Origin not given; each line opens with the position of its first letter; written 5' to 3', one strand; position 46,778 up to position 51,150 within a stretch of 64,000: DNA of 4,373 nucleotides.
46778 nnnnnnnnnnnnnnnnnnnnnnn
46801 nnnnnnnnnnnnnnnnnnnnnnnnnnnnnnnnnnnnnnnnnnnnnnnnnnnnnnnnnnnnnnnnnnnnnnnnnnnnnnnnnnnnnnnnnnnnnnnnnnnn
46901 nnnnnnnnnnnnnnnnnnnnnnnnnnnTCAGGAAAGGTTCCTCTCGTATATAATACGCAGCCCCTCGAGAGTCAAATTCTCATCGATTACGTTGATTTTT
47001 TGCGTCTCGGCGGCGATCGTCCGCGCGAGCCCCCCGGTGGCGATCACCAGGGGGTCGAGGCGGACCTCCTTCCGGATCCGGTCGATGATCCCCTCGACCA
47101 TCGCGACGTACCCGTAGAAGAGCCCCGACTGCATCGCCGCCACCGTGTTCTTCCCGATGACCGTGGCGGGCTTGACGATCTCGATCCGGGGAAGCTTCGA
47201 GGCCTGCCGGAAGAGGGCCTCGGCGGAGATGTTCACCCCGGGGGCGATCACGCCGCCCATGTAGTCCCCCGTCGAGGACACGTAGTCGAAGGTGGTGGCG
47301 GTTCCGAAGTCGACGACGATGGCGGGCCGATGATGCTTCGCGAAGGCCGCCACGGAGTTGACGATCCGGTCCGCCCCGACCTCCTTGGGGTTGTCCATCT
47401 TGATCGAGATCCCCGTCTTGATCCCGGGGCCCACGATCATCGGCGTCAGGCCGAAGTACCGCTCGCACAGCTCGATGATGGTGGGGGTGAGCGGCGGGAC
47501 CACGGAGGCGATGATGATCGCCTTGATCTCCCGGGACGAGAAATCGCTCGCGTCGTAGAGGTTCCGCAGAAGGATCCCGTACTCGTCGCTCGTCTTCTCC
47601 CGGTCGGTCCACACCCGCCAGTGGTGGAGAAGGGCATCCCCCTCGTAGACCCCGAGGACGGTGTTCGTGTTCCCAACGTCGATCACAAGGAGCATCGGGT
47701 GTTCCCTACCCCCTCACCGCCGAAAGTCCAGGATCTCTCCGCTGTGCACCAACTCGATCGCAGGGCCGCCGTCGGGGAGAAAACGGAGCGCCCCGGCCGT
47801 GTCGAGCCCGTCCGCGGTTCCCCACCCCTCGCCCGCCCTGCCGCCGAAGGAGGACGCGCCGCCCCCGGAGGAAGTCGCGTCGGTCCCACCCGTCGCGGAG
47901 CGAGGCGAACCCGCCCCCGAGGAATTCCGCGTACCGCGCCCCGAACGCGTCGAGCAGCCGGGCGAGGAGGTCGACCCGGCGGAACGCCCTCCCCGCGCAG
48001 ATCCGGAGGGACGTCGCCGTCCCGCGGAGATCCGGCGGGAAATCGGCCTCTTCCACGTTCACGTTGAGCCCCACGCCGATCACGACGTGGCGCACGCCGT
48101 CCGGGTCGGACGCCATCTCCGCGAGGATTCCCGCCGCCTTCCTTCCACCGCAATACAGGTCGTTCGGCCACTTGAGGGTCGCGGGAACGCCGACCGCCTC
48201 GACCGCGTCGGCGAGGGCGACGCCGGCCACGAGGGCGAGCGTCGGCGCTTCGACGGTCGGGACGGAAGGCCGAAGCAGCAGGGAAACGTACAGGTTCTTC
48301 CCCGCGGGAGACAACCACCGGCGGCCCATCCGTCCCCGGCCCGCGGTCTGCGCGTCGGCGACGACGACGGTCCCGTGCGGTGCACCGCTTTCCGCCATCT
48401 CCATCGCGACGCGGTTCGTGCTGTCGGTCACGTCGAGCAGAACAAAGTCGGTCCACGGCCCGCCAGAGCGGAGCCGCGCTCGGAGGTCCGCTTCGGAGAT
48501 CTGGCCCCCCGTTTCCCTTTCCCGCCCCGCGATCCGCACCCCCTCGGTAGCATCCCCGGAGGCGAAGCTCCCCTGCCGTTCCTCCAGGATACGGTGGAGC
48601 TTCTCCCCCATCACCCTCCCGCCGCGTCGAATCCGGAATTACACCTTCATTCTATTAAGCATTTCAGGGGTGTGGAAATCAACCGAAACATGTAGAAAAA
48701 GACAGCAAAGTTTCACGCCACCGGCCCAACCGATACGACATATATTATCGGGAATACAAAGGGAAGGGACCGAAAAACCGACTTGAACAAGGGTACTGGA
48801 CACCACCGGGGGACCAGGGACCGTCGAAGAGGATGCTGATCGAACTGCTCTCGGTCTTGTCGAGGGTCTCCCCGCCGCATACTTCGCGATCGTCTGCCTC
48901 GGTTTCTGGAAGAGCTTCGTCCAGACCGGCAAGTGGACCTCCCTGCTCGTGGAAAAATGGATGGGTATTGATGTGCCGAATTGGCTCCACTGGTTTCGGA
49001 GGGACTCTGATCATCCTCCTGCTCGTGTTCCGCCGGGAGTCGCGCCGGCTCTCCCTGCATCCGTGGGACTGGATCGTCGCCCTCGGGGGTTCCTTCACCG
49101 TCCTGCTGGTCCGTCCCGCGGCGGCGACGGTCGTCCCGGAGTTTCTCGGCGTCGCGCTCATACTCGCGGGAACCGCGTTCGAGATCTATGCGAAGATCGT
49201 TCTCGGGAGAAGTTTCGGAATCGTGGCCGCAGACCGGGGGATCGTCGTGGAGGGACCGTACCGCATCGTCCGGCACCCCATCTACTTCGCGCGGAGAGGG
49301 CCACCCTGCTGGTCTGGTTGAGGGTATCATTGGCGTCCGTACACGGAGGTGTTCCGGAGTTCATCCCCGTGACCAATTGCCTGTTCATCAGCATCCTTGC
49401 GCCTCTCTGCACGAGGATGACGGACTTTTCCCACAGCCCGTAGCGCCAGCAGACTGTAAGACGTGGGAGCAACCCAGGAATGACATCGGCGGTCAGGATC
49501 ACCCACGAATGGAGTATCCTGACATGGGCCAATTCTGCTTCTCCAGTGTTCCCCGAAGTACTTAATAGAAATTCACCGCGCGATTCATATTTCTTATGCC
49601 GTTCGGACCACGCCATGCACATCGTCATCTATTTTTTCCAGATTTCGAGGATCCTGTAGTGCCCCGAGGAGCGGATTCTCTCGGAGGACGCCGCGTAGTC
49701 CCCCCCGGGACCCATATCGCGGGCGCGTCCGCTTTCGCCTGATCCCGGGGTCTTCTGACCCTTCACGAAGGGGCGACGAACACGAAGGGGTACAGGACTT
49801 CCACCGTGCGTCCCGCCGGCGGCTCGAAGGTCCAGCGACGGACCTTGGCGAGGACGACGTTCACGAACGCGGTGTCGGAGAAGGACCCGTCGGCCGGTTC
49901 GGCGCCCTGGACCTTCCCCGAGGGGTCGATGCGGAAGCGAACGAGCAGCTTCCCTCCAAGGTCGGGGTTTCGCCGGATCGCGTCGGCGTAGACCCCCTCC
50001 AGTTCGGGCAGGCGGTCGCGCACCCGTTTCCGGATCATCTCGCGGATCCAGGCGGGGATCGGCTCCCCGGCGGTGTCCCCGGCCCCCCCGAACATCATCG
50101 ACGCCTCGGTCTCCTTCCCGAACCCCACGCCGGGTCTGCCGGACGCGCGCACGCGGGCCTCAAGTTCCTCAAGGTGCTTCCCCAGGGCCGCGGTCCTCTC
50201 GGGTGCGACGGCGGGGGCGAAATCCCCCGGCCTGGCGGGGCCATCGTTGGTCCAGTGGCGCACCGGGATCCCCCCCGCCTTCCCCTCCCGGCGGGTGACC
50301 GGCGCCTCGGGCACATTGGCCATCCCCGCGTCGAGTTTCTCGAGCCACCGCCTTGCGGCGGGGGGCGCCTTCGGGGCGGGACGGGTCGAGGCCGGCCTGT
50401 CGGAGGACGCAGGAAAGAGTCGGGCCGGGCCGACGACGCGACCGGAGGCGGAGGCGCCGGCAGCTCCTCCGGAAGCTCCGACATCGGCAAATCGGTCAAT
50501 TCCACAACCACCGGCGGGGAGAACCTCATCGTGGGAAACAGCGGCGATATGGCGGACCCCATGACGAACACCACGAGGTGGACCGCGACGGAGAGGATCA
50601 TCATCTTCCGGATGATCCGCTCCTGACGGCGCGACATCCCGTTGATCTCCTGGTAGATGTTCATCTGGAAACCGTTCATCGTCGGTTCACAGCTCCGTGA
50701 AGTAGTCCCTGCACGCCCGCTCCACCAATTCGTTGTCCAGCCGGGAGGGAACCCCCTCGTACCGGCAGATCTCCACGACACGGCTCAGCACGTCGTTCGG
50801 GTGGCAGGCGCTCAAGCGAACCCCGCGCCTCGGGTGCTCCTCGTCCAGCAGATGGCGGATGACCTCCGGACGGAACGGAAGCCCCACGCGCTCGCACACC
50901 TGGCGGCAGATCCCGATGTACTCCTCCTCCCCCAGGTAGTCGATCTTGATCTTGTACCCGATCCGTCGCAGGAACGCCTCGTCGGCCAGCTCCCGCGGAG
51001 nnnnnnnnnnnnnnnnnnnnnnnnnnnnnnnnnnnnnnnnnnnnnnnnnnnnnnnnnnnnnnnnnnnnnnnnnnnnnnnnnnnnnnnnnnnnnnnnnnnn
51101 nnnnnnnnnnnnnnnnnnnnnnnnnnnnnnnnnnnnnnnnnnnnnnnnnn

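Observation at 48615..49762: Low-GC (about 50%) degraded patch between birA and the tonB-like gene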

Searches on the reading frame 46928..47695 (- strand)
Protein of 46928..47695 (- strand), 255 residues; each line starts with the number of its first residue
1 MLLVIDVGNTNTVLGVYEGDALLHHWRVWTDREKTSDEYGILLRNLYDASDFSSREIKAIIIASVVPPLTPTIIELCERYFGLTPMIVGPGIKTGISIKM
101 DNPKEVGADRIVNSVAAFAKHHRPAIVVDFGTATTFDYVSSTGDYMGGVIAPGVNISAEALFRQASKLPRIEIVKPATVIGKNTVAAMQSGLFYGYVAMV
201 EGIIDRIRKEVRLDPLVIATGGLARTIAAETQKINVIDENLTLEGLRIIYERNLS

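Call 14: find_encoding_contigs(protein=window:46928-47695:-, flank=10000, max_places=10)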
Protein window:46928-47695:- (255 aa): 2 contigs read that carry it; 2 places shown.
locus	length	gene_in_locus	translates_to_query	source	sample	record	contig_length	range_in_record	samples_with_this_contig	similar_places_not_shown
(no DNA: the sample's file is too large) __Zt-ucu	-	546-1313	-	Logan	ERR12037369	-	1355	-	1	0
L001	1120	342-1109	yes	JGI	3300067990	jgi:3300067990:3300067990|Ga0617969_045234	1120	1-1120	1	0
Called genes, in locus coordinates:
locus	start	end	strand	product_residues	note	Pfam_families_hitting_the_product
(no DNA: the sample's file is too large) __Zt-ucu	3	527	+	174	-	?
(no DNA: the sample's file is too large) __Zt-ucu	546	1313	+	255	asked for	PF03309:Pan_kinase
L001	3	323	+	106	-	?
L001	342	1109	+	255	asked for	PF03309:Pan_kinase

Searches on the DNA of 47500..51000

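Call 5: search_rna_families(source=window, start=47500, end=51000, threshold=evalue, max_evalue=5)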
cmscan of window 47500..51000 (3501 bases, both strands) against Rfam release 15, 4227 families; matches with E-value up to 5: 1.
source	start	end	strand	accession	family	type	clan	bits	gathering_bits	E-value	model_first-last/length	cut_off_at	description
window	48796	48935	-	RF01754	radC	Cis-reg;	-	20.4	40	0.57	1-149/149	no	radC RNA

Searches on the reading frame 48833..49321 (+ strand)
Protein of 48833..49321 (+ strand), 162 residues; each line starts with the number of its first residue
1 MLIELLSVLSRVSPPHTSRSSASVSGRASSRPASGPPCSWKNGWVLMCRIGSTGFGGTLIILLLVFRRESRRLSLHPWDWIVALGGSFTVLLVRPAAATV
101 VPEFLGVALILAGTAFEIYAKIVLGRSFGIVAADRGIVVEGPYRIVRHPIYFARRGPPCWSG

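Call 29: find_encoding_contigs(protein=window:48833-49321:+, flank=6000, max_places=8)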
Protein window:48833-49321:+ (162 aa): no gene with exactly this product is on record in the collection.

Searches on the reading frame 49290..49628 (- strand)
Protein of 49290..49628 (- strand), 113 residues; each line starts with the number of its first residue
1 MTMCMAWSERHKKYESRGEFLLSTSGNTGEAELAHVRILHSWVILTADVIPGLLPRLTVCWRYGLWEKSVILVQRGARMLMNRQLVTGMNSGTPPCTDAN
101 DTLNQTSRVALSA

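Call 24: find_homologous_proteins(query=window:49290-49628:-, max_evalue=1)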
Query window:49290-49628:-: 2 candidates shared short words with the query, none scored E <= 1.

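Call 45: search_protein_representatives(protein=window:49290-49628:-)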
Query: 113 residues. Proteins with E-value up to 0.001 (for the whole library): 1; up to 1e-10: 0; up to 1e-30: 0. The best 1 are listed.
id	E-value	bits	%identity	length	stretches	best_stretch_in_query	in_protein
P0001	1.7e-08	50.8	48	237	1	5-107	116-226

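Call 47: search_protein_families(library=pfam, proteins=[P0001], max_evalue=1)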
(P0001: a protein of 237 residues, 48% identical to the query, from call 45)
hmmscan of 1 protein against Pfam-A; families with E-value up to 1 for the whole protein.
P0001 (237 aa): 2 families
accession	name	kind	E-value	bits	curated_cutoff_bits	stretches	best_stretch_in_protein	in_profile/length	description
PF13243.12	SQHop_cyclase_C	-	9.7e-05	22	26.1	1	120-207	201-283/319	Squalene-hopene cyclase C-terminal domain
PF13249.12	SQHop_cyclase_N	-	0.051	13.2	26.2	0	33-77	46-90/291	Squalene-hopene cyclase N-terminal domain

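Call 50: find_encoding_contigs(protein=P0001, flank=8000, max_places=8)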
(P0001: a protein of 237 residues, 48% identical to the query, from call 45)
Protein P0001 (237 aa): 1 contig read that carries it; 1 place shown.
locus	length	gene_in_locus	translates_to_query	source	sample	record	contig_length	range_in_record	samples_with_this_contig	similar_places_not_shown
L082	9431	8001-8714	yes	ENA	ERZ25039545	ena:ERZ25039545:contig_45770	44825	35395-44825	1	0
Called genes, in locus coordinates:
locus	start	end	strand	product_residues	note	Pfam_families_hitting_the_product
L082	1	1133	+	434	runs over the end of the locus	-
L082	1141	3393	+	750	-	PF03544:TonB_C (weak)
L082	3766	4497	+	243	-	PF00535:Glycos_transf_2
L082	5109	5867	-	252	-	PF09594:GT87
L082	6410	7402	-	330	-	PF09594:GT87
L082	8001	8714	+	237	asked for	-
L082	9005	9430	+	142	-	?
